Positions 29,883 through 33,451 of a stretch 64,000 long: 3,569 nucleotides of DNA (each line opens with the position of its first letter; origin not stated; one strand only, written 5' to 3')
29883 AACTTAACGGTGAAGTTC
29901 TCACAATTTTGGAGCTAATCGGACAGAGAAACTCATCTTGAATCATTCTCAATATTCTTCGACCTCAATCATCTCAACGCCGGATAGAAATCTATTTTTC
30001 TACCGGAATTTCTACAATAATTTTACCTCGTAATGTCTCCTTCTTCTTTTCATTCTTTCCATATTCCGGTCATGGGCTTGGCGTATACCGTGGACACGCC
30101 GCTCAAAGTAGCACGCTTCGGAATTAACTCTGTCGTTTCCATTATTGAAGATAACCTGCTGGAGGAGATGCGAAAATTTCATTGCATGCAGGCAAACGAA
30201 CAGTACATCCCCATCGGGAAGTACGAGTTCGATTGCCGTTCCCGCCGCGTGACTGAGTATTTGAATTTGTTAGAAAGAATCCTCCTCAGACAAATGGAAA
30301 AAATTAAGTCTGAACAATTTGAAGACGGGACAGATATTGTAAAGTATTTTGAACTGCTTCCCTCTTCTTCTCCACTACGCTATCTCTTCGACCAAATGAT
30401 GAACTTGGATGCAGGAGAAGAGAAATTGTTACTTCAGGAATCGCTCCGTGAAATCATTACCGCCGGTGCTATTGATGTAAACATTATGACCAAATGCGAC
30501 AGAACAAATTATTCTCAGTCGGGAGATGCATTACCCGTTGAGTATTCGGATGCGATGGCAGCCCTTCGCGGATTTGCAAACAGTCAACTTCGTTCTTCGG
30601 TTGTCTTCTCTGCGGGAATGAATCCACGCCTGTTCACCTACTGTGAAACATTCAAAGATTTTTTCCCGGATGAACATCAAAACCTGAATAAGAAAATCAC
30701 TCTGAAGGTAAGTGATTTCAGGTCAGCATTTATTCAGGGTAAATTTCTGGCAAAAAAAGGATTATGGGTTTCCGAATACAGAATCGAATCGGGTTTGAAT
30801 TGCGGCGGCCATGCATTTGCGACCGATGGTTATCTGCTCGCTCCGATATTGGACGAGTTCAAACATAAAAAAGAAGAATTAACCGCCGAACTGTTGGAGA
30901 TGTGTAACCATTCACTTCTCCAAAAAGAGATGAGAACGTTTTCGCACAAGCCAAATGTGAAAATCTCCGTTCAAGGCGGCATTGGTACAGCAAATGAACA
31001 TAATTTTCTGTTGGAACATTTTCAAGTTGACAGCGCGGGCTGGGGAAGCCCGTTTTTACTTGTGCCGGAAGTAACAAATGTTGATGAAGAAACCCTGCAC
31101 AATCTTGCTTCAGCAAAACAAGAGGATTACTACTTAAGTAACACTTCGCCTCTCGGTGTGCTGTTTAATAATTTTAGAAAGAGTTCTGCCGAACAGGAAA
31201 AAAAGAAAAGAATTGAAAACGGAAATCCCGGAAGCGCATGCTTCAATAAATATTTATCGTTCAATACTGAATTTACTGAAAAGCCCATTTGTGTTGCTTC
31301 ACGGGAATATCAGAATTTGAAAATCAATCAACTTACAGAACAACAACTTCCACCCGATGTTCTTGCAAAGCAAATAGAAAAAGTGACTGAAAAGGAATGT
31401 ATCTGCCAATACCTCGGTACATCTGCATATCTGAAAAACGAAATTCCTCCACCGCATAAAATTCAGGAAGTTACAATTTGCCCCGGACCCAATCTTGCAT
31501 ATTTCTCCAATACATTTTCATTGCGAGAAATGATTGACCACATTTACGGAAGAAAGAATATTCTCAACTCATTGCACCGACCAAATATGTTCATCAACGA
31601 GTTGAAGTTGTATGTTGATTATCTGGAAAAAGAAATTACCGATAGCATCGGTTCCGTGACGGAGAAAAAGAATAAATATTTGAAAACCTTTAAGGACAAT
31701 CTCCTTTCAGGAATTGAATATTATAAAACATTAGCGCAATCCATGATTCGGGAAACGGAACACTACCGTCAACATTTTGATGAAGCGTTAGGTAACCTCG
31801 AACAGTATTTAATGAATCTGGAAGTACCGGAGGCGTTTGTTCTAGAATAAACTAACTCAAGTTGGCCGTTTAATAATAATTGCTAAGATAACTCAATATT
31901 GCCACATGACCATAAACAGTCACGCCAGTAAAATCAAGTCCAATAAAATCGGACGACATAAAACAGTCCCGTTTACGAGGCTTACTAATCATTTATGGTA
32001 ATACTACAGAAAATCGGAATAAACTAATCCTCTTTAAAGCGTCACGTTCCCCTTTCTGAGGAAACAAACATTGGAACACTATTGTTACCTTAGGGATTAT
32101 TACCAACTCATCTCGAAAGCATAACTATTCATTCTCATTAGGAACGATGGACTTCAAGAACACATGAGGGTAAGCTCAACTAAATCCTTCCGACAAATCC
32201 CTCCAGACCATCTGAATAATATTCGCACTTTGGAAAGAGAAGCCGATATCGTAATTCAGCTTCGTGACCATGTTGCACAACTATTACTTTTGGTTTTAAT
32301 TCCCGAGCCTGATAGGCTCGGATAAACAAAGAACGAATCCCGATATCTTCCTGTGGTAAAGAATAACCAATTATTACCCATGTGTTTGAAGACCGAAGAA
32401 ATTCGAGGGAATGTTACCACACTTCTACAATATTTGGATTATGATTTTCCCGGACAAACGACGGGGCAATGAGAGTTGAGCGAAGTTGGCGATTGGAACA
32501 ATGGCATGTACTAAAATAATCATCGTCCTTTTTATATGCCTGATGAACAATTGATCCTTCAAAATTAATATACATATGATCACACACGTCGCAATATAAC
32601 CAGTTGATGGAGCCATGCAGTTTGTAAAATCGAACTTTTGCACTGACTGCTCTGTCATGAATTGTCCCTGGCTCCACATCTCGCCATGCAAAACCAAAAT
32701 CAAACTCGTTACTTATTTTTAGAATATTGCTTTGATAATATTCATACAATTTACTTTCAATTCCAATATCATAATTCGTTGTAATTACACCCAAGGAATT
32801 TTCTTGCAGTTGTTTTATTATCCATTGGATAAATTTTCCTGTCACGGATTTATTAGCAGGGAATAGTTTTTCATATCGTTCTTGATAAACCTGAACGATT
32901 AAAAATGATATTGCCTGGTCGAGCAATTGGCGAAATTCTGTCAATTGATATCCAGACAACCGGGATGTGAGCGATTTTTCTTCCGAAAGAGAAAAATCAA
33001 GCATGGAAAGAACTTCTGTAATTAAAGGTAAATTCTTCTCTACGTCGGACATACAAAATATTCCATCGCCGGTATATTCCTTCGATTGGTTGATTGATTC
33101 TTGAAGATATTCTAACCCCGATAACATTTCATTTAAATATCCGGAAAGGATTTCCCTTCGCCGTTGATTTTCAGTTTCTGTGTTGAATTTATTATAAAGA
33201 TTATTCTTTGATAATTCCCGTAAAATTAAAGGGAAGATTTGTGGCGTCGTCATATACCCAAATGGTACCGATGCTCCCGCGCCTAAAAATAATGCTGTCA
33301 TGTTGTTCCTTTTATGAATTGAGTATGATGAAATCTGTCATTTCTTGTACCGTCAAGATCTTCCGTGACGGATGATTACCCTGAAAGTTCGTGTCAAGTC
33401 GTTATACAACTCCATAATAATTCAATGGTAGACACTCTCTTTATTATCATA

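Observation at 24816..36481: Accessory (probably defence) island of about 12 kb between a T9SS gene and a lipid-enzyme operon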

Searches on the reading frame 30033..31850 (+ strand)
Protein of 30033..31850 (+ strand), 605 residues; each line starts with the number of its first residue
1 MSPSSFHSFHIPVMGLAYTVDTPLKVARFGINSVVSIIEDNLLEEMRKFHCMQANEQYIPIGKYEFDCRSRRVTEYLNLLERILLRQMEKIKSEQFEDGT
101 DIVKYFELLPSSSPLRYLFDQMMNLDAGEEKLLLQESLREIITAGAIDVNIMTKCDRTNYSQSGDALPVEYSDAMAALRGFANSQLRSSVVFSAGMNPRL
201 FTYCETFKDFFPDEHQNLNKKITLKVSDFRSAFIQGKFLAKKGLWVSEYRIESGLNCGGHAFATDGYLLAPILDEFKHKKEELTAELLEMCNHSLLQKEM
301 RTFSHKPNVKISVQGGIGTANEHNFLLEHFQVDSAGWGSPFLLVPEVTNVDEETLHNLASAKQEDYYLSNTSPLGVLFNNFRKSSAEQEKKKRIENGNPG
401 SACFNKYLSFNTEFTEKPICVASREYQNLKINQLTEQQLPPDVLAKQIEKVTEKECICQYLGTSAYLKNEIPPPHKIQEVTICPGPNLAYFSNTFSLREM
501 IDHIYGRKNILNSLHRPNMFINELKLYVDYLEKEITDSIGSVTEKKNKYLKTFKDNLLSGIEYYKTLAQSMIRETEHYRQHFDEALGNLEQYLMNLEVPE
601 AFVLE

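Call 3: search_protein_families(library=pfam, proteins=[window:30033-31850:+], max_evalue=0.01)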
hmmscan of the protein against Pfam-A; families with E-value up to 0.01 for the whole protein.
window:30033-31850:+ (605 aa): 0 families

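Call 4: search_protein_families(library=padloc, proteins=[window:30033-31850:+], max_evalue=0.01)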
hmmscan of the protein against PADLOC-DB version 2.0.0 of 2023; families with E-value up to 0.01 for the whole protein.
window:30033-31850:+ (605 aa): 0 families

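Call 5: search_protein_families(library=ncbifam, proteins=[window:30033-31850:+], max_evalue=0.01)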
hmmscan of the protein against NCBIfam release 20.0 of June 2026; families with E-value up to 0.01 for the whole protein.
window:30033-31850:+ (605 aa): 0 families

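Call 18: search_solved_structures(query=window:30033-31850:+, max_evalue=1)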
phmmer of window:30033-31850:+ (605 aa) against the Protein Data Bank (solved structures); distinct sequences matched with E-value up to 1: 0.

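Call 20: search_protein_families(library=phrogs, proteins=[window:30033-31850:+], max_evalue=0.01)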
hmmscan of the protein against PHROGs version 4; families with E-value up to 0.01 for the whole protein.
window:30033-31850:+ (605 aa): 0 families

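Call 28: search_protein_families(library=pfam, proteins=[window:30033-31850:+], max_evalue=10)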
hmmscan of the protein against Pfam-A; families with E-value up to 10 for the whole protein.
window:30033-31850:+ (605 aa): 0 families

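Call 66: find_homologous_proteins(query=window:30033-31850:+, max_evalue=0.001)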
Query window:30033-31850:+ (605 aa): 8000 proteins with E <= 0.001 among 8000 candidates; the best 120 are listed.
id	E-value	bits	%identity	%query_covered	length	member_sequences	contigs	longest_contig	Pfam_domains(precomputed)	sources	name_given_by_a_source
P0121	0.0e+0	1379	100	100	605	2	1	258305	-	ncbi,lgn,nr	ncbi:MAG: hypothetical protein HY960_10990 [Ignavibacteriae bacterium]|nr:hypothetical protein [Igna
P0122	0.0e+0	1234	90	100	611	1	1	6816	-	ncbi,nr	ncbi:MAG: hypothetical protein HYZ34_13375 [Ignavibacteriae bacterium]|nr:hypothetical protein [Igna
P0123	2.5e-294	996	73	99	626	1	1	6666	-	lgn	-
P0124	1.6e-293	993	72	100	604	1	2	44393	-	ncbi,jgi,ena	-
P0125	1.4e-291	987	72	100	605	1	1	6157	-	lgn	-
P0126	1.9e-291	986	71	100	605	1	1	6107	-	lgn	-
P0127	1.4e-284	964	70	99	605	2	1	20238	-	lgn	-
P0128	4.6e-283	959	70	99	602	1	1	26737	-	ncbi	-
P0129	1.4e-282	957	69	99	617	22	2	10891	-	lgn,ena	-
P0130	7.3e-282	955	70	99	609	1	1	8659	-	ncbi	-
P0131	8.0e-278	941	69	99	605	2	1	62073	-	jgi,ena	-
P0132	8.9e-277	938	67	100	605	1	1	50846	-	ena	-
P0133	1.4e-276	937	68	99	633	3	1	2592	-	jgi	-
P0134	2.0e-276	937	69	100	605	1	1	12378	-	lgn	-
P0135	8.1e-276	935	67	100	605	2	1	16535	-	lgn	-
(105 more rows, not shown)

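Call 67: find_encoding_contigs(protein=P0122, flank=10000, max_places=2)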
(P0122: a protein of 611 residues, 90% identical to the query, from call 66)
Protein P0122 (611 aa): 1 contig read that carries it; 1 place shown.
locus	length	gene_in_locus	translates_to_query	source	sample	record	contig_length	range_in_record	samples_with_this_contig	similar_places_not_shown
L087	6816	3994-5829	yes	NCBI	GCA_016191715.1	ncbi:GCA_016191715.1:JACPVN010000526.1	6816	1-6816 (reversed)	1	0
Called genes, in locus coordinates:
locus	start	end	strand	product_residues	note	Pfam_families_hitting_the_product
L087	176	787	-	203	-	PF00877:NLPC_P60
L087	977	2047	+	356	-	PF04055:Radical_SAM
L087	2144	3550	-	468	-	PF13620:CarboxypepD_reg (faint), PF13205:Big_5 (weak), PF17964:Big_10 (faint), PF13205:Big_5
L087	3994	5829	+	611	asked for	-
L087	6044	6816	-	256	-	?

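Call 68: find_encoding_contigs(protein=P0124, flank=10000, max_places=2)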
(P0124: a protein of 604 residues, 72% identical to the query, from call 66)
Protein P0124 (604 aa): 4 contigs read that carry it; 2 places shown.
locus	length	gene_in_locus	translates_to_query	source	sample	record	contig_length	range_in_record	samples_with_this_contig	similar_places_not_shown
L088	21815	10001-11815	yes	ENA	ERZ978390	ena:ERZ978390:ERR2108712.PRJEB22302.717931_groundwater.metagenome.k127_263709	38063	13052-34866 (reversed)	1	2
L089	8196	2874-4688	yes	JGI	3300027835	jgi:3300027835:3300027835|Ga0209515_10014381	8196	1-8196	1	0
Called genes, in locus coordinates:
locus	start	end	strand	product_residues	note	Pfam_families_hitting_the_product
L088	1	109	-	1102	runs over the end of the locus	?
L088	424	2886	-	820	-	PF00989:PAS (weak), PF13188:PAS_8, PF13426:PAS_9 (weak), PF00989:PAS (weak), PF13426:PAS_9, PF00512:HisKA, PF02518:HATPase_c, PF00072:Response_reg, +2 more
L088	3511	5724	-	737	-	PF00082:Peptidase_S8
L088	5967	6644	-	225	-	PF00072:Response_reg, PF00196:GerE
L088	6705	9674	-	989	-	PF07494:Reg_prop (weak), PF07495:Y_Y_Y, PF07730:HisKA_3, PF02518:HATPase_c (weak)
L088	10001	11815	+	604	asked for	-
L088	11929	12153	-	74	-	PF07927:HicA_toxin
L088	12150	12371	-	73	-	PF15919:HicB_lk_antitox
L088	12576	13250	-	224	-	PF03379:CcmB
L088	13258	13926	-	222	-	PF02463:SMC_N (faint), PF00005:ABC_tran, PF13304:AAA_21 (faint)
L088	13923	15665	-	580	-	-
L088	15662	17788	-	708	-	PF01839:FG-GAP (faint), PF13517:FG-GAP_3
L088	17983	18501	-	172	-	PF03061:4HBT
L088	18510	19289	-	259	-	PF13174:TPR_6 (faint), PF13525:YfiO, PF07719:TPR_2 (faint), PF13432:TPR_16 (faint), PF14559:TPR_19 (faint)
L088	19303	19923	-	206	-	-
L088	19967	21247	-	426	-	PF02812:ELFV_dehydrog_N, PF00208:ELFV_dehydrog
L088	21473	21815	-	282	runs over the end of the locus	PF01435:Peptidase_M48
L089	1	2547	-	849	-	?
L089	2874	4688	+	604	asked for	-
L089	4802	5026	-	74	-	PF07927:HicA_toxin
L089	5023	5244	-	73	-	PF15919:HicB_lk_antitox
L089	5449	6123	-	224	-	PF03379:CcmB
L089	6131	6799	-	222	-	PF02463:SMC_N (faint), PF00005:ABC_tran, PF13304:AAA_21 (faint)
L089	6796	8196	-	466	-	?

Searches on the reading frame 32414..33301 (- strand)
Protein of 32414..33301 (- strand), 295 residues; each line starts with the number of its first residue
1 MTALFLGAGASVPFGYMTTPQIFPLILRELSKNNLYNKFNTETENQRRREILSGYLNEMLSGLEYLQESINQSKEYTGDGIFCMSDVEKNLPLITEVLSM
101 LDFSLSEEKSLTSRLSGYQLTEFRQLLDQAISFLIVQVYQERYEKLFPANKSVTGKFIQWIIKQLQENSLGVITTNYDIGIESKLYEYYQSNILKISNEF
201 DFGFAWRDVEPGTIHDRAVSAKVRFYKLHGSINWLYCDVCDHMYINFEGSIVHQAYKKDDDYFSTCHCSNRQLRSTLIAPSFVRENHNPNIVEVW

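Call 3: search_protein_families(library=pfam, proteins=[window:32414-33301:-], max_evalue=0.01)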
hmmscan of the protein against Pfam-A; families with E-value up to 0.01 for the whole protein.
window:32414-33301:- (295 aa): 1 family
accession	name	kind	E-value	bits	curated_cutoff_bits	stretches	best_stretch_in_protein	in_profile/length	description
PF13289.12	SIR2_2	-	0.0012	19.3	24.5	1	172-234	3-52/141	SIR2-like domain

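Call 4: search_protein_families(library=padloc, proteins=[window:32414-33301:-], max_evalue=0.01)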
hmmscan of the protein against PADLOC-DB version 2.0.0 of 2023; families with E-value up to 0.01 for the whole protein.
window:32414-33301:- (295 aa): 14 families
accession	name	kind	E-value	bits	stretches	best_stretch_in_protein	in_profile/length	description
PDLC04093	SIR2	-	1.5e-13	48.5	1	93-236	81-216/395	-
PDLC04087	SIR2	-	5.3e-09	33.4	1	124-246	87-208/343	-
PDLC04084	SIR2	-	1.6e-08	32.2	1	4-242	45-257/414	-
PDLC04094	SIR2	-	4.1e-08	30.8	1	112-235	92-211/399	-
PDLC02414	Aga_SIR2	-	4.7e-07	27.4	1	120-235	69-175/313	-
PDLC02408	Aga_SIR2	-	3.2e-06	24.5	1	163-236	143-205/343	Class II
PDLC04096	SIR2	-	7.6e-06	23.6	1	166-236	19-86/230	-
PDLC02186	SIR2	-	0.00022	18.4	1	3-256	31-254/412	-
PDLC04082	SIR2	-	0.0003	17.8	1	145-237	105-205/345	-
PDLC04081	SIR2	-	0.00055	17.2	0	169-237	137-211/345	-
PDLC04074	SIR2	-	0.0015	15.7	1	137-237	109-210/357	-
PDLC04088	SIR2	-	0.0019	15.4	1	166-239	170-239/390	-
PDLC04075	SIR2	-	0.0021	14.9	0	104-236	123-262/414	-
PDLC04079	SIR2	-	0.009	12.6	0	217-238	241-262/430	-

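Call 5: search_protein_families(library=ncbifam, proteins=[window:32414-33301:-], max_evalue=0.01)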
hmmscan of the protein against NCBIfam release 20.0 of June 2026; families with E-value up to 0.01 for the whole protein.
window:32414-33301:- (295 aa): 2 families
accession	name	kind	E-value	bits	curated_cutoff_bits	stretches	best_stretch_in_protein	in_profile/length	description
NF042942.1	SIR2_antiphage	equivalog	0.00062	18.9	500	0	3-254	25-247/392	SIR2 family anti-phage-associated protein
NF001753.0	PRK00481.1-3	subfamily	0.0085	15.1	243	0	214-269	104-156/252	NAD-dependent protein deacylase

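Call 8: find_encoding_contigs(protein=window:32414-33301:-, flank=10000, max_places=6)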
Protein window:32414-33301:- (295 aa): no gene with exactly this product is on record in the collection.

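Call 20: search_protein_families(library=phrogs, proteins=[window:32414-33301:-], max_evalue=0.01)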
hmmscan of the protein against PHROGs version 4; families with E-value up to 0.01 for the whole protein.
window:32414-33301:- (295 aa): 1 family
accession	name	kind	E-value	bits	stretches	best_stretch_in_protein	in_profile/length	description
phrog_9581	-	unknown function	0.00033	20.9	1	86-244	81-242/415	-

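Call 73: find_homologous_proteins(query=window:32414-33301:-, max_evalue=0.001)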
Query window:32414-33301:- (295 aa): 202 proteins with E <= 0.001 among 1096 candidates; the best 120 are listed.
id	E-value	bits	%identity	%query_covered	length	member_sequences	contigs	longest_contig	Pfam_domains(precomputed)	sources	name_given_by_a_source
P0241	6.2e-197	671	100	100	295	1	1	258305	-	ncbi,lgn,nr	ncbi:MAG: hypothetical protein HY960_10995 [Ignavibacteriae bacterium]|nr:hypothetical protein [Igna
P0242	2.3e-53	200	37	100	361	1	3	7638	PF13289.13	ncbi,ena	-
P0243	4.1e-51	193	39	99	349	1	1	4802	PF13289.13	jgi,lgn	jgi:hypothetical protein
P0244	6.5e-51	192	37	100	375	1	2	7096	PF13289.13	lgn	-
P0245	1.7e-49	187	38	99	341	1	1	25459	-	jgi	jgi:hypothetical protein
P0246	6.6e-49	185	38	99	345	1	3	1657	-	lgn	-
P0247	5.8e-47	179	37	99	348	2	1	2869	PF13289.13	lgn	-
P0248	6.5e-47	179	37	99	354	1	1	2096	PF13289.13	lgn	-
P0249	9.6e-47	178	36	100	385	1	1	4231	PF13289.13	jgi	jgi:NAD-dependent SIR2 family protein deacetylase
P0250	1.8e-46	177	38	100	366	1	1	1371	PF13289.13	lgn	-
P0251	7.2e-46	175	36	100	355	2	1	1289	PF13289.13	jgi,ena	jgi:NAD-dependent SIR2 family protein deacetylase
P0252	1.2e-45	175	36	99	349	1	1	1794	PF13289.13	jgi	jgi:hypothetical protein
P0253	1.4e-45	174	35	99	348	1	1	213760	-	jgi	jgi:hypothetical protein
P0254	1.6e-45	174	35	100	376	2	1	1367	-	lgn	-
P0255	1.9e-45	174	34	100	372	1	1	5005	-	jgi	jgi:hypothetical protein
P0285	8.3e-41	159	37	100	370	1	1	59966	-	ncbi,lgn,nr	ncbi:MAG: hypothetical protein HY962_08260 [Ignavibacteriae bacterium]|nr:hypothetical protein [Igna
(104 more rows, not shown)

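Call 76: find_encoding_contigs(protein=P0242, flank=5000, max_places=3)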
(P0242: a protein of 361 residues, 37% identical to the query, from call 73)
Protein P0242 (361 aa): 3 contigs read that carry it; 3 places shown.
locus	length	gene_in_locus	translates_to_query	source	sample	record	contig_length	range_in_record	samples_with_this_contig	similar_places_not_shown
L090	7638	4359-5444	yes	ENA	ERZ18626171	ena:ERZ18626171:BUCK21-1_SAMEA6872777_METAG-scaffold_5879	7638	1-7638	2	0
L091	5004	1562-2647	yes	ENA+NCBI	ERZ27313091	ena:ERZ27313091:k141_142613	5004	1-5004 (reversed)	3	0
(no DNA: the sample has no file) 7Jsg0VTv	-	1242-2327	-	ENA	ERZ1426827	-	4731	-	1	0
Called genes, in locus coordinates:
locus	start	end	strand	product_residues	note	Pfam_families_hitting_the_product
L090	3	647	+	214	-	?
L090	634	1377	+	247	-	PF07514:TraI_2 (weak)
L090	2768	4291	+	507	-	-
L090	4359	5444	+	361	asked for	PF13289:SIR2_2 (faint)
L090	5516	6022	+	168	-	-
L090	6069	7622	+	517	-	PF13589:HATPase_c_3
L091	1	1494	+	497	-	?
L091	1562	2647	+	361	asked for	PF13289:SIR2_2 (faint)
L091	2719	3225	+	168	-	-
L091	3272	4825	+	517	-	PF13589:HATPase_c_3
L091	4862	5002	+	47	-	?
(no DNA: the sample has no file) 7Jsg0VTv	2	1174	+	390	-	?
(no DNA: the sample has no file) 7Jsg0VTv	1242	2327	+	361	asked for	PF13289:SIR2_2 (faint)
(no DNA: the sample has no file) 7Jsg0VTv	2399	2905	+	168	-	-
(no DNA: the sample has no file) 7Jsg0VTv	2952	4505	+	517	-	PF13589:HATPase_c_3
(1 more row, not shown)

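Call 77: find_encoding_contigs(protein=P0285, flank=6000, max_places=2)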
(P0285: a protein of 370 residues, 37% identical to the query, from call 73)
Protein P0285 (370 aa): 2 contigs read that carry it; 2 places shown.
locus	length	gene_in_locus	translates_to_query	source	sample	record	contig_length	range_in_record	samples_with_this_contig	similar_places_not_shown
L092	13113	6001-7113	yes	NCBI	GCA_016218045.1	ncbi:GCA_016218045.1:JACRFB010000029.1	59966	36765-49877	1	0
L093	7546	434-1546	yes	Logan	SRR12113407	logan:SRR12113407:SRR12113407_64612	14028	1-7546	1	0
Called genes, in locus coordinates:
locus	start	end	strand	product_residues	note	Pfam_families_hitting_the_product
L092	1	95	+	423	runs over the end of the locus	-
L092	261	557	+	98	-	-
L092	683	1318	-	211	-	-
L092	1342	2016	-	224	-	PF13707:RloB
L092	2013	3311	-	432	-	PF13175:AAA_15 (faint), PF13304:AAA_21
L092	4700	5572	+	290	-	-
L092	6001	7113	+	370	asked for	-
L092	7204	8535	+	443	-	PF09423:PhoD (weak)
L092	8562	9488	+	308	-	-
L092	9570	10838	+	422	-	PF01244:Peptidase_M19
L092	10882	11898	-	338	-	-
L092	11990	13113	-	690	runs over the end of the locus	PF13289:SIR2_2, PF13424:TPR_12 (faint), PF13181:TPR_8 (faint), PF13432:TPR_16 (faint), PF23241:HAT_PRP39_C (faint), PF25474:TPR_TmcB (faint), PF13428:TPR_14 (faint), PF23240:HAT_PRP39_N (faint), +7 more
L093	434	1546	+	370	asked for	-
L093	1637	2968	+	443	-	PF09423:PhoD (weak)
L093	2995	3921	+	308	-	-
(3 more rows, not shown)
